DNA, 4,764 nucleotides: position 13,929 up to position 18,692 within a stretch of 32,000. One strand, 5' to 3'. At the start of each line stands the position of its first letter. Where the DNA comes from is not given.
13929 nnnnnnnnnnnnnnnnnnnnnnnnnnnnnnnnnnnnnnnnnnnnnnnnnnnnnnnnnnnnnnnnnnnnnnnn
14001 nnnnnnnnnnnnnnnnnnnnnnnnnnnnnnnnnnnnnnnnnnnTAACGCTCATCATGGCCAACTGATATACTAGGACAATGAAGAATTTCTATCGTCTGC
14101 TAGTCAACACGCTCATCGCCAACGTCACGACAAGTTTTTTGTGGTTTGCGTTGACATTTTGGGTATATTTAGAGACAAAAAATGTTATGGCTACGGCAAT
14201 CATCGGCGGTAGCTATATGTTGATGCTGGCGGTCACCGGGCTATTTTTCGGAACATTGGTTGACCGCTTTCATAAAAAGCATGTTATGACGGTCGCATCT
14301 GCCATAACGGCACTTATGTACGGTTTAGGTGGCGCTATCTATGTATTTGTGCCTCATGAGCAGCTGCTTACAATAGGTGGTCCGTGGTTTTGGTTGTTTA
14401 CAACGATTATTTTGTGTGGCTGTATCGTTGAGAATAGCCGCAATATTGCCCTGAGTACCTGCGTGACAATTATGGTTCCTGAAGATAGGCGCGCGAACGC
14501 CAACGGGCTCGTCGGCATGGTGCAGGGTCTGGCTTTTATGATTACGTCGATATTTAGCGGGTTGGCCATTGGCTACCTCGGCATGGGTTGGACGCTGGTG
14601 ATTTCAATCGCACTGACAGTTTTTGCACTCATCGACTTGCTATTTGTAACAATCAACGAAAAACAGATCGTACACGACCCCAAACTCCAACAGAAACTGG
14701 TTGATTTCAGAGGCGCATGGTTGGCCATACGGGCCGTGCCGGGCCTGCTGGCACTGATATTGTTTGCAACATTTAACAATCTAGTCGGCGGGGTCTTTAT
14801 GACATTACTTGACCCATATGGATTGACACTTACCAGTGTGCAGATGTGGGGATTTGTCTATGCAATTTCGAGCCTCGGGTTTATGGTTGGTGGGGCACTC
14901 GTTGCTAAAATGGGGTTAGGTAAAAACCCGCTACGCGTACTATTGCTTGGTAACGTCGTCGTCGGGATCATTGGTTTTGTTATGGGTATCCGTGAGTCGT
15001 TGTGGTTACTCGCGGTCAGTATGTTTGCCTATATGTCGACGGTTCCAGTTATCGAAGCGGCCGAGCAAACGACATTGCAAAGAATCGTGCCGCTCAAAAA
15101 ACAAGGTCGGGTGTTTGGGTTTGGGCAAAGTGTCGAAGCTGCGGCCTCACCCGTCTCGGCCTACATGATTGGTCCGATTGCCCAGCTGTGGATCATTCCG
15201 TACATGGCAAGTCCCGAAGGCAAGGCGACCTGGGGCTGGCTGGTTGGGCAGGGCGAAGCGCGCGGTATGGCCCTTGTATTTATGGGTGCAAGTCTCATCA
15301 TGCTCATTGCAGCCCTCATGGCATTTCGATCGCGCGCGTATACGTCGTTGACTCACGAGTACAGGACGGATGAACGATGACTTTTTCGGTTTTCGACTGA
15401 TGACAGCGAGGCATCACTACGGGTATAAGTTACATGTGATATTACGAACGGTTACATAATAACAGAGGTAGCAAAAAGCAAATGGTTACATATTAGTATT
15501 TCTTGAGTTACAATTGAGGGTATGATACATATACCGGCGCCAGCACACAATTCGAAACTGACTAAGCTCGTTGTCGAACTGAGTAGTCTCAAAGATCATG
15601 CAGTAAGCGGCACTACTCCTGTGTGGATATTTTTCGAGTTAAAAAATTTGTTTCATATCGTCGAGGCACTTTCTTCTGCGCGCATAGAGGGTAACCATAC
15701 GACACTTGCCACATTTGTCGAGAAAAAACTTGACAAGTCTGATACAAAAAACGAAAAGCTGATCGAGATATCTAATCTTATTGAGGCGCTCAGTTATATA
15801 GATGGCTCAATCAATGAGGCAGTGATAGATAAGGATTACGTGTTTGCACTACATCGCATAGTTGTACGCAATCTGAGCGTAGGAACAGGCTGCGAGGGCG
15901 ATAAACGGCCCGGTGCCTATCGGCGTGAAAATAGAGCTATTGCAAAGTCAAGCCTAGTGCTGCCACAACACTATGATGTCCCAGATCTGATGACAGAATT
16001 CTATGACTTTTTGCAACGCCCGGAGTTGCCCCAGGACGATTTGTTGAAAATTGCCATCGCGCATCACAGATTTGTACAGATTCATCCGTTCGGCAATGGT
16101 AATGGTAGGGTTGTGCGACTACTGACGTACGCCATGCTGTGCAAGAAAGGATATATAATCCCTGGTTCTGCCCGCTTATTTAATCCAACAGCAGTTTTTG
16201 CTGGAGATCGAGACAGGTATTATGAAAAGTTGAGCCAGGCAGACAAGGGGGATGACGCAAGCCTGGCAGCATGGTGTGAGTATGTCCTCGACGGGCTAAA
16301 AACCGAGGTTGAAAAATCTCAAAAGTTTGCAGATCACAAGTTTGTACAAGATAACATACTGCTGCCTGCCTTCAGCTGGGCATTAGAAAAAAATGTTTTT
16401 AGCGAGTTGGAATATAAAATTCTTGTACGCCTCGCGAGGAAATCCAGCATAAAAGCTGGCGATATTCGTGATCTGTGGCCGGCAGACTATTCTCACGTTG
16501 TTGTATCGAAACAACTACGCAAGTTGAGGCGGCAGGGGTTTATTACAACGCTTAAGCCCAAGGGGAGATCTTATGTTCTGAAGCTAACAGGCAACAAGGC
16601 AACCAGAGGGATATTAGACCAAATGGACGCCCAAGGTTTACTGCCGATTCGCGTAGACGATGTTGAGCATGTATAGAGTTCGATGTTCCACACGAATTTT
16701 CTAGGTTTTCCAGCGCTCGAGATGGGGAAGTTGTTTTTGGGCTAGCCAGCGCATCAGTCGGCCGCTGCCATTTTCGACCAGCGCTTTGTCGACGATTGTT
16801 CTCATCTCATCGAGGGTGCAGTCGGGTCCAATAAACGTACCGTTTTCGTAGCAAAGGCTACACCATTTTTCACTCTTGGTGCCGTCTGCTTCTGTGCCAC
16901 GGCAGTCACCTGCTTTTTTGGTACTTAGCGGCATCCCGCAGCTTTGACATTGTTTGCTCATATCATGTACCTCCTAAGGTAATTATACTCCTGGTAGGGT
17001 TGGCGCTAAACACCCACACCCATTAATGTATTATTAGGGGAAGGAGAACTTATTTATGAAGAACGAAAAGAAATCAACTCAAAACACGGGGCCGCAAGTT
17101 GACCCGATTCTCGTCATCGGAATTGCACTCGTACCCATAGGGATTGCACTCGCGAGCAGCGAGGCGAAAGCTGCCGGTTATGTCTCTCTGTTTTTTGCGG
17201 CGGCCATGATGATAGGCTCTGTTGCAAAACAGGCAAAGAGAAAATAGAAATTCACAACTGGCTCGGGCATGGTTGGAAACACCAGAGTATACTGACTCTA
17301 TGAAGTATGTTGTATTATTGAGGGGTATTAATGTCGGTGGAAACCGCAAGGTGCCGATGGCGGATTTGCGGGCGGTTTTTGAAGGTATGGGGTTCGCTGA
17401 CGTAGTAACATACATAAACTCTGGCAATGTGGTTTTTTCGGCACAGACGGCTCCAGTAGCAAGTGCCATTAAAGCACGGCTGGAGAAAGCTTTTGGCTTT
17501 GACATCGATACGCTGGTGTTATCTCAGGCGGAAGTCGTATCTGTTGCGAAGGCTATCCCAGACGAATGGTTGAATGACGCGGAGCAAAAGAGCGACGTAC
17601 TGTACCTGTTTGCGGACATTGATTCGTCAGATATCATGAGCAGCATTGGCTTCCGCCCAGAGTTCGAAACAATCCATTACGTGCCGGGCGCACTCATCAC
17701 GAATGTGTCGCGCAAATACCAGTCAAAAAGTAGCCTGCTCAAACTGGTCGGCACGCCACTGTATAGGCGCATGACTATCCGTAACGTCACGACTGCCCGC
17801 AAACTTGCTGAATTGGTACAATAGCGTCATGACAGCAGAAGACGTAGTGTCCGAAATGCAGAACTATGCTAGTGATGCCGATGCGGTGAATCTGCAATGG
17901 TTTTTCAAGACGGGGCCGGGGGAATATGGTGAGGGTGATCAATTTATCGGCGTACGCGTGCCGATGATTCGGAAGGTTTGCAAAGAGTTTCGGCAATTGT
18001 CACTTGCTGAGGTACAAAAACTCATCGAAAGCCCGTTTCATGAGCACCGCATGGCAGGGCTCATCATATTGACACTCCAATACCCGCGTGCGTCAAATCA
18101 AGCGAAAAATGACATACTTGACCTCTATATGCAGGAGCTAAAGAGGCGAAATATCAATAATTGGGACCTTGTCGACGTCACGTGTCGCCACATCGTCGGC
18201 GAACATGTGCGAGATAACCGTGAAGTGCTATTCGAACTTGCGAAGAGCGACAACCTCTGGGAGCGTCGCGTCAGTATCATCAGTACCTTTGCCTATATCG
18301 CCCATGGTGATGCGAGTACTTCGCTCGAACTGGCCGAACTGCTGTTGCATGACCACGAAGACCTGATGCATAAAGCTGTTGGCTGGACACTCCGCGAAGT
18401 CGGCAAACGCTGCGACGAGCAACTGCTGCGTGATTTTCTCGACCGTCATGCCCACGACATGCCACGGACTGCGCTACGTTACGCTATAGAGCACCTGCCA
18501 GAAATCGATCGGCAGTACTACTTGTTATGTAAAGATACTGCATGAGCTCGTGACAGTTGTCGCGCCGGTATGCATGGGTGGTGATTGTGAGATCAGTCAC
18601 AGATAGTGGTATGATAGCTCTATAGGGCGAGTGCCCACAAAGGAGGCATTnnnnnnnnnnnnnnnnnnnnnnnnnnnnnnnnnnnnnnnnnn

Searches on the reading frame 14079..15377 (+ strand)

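Call 75: search_protein_families(library=pfam, proteins=[window:14079-15377:+], max_evalue=0.00001)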
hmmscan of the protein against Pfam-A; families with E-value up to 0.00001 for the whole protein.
window:14079-15377:+ (433 aa): 1 family
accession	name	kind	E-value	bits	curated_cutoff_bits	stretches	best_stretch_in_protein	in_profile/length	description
PF07690.21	MFS_1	-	2.3e-28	99.5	33.4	1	8-359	2-345/347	Major Facilitator Superfamily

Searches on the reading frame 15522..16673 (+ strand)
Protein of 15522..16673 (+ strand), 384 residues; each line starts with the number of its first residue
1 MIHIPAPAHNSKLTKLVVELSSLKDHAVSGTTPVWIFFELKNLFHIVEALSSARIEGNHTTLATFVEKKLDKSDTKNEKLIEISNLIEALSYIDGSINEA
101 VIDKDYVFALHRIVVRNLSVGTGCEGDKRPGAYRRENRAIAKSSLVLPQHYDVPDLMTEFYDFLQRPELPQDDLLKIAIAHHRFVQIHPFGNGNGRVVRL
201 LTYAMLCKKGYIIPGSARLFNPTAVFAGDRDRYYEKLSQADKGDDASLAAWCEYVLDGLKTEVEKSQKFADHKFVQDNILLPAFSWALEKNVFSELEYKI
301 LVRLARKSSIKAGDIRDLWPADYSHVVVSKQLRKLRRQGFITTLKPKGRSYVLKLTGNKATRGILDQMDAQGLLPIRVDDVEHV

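Call 75: search_protein_families(library=pfam, proteins=[window:15522-16673:+], max_evalue=0.00001)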
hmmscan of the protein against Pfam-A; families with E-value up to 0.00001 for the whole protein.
window:15522-16673:+ (384 aa): 1 family
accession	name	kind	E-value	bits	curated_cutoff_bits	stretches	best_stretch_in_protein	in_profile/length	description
PF02661.23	Fic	-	4.6e-17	63.1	24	1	102-206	2-93/93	Fic/DOC family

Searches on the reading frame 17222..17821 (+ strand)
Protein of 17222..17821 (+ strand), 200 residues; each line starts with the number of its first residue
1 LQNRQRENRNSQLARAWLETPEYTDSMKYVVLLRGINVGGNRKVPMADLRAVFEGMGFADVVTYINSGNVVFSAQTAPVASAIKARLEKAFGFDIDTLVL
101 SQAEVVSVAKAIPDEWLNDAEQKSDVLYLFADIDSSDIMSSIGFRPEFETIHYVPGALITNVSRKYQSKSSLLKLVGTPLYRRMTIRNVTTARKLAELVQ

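Call 75: search_protein_families(library=pfam, proteins=[window:17222-17821:+], max_evalue=0.00001)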
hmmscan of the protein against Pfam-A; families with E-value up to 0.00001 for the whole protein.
window:17222-17821:+ (200 aa): 1 family
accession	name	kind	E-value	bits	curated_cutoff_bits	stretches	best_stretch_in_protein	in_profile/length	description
PF08002.16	DUF1697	-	2.2e-36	125.7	24.4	1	27-149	1-127/137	Protein of unknown function (DUF1697)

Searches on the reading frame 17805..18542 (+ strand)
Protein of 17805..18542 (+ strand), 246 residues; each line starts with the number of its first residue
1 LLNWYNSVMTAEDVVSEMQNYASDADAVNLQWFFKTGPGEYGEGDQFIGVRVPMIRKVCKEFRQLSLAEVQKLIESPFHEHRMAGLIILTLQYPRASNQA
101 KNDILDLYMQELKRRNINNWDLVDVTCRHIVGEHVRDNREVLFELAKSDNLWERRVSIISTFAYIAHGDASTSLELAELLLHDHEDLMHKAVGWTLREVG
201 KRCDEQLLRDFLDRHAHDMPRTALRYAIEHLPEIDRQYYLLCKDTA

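Call 75: search_protein_families(library=pfam, proteins=[window:17805-18542:+], max_evalue=0.00001)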
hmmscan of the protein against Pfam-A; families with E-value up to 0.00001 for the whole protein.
window:17805-18542:+ (246 aa): 1 family
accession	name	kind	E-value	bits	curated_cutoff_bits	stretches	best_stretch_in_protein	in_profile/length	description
PF08713.17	DNA_alkylation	-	4.7e-60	203.3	21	1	16-231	3-213/213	DNA alkylation repair enzyme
